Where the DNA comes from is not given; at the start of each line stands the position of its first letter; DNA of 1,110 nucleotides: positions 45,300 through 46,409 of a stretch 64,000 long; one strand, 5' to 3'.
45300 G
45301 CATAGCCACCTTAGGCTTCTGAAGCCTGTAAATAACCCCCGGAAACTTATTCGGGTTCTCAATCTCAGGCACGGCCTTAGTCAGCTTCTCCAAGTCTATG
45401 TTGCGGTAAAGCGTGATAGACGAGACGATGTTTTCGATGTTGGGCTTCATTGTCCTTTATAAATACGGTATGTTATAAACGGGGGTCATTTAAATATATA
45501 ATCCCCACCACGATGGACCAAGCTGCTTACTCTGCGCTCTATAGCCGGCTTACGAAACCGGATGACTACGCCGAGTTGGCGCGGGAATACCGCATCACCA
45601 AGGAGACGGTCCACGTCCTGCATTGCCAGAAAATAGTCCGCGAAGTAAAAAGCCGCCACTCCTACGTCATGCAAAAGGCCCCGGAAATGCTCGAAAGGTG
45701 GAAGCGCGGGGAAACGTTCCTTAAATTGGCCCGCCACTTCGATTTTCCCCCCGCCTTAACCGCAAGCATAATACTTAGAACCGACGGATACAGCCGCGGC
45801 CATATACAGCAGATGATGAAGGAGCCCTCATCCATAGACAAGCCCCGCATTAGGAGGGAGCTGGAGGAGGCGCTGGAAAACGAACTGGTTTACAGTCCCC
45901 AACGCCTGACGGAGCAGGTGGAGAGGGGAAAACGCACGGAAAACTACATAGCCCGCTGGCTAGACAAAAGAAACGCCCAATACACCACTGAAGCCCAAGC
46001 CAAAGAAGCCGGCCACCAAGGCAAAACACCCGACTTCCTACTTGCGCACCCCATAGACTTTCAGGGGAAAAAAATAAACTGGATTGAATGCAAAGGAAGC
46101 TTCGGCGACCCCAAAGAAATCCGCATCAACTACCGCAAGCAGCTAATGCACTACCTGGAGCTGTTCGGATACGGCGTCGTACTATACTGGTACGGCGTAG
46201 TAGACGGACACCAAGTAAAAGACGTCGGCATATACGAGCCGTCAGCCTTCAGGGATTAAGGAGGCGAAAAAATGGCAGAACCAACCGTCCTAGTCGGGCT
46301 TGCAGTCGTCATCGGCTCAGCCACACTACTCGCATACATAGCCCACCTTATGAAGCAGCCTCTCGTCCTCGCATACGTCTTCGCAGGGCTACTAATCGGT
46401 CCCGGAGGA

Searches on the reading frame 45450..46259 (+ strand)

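Call 92: search_protein_families(library=pfam, proteins=[window:45450-46259:+], max_evalue=0.00001)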
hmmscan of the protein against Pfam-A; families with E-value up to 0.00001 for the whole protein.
window:45450-46259:+ (269 aa): 1 family
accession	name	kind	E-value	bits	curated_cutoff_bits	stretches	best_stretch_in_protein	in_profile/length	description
PF14811.11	TPD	-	4.7e-34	117.6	27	1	131-255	2-125/138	Protein of unknown function TPD sequence-motif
